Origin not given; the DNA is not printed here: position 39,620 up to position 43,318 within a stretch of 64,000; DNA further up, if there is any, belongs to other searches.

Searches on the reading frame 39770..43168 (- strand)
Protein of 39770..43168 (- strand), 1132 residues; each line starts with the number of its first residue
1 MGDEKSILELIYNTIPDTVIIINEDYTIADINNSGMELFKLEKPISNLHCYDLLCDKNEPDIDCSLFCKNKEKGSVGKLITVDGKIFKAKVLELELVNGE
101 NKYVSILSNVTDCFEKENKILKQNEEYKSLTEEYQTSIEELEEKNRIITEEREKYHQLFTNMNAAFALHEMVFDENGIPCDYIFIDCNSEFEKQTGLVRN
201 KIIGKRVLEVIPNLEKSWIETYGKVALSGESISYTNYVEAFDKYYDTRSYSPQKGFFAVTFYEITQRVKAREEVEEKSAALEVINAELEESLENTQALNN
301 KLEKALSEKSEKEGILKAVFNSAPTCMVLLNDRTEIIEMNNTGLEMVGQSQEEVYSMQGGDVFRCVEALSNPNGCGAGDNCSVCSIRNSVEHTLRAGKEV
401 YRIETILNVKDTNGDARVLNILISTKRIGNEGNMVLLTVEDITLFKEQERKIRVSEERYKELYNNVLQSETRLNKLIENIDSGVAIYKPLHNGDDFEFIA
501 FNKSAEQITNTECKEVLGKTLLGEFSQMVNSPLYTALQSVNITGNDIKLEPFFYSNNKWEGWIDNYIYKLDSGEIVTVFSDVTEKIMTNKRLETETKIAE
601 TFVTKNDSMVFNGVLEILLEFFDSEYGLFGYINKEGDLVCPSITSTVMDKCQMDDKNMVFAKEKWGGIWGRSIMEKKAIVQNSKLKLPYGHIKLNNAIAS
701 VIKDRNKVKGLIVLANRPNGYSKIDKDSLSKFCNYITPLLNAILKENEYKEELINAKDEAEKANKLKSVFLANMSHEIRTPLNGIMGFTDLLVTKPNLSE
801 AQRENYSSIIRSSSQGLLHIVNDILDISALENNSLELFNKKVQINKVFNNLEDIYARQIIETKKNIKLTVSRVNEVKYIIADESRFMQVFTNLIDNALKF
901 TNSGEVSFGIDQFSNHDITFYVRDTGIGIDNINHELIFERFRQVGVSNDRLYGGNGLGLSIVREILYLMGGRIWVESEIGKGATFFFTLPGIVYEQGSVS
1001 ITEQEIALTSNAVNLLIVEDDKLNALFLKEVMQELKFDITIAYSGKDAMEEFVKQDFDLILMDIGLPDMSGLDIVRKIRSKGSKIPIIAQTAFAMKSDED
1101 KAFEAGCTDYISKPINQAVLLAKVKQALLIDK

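Call 84: search_protein_families(library=pfam, proteins=[window:39770-43168:-], max_evalue=0.00001)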
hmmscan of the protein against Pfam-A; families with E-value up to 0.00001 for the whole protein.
window:39770-43168:- (1132 aa): 8 families
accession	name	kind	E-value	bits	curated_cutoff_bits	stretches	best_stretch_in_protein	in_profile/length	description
PF02518.31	HATPase_c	-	1.7e-28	99.7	26.4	1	882-990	2-108/111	Histidine kinase-, DNA gyrase B-, and HSP90-like ATPase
PF00072.30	Response_reg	-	9.9e-27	93.8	30.2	1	1016-1124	2-110/111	Response regulator receiver domain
PF13188.13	PAS_8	-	1.7e-19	69.4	21.8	0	316-368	3-52/65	PAS domain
PF00512.31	HisKA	-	4.7e-19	68.7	26.9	1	767-832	2-65/66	His Kinase A (phospho-acceptor) domain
PF13426.13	PAS_9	-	2.9e-13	50.4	27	0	324-443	1-102/103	PAS domain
PF00989.32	PAS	-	5e-13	49.5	22.6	0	316-355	3-42/113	PAS fold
PF08448.16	PAS_4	-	4.4e-08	33.8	23.1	0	13-42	2-31/110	PAS fold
PF13185.12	GAF_2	-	5.6e-07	30.3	28.6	1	610-737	7-132/136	GAF domain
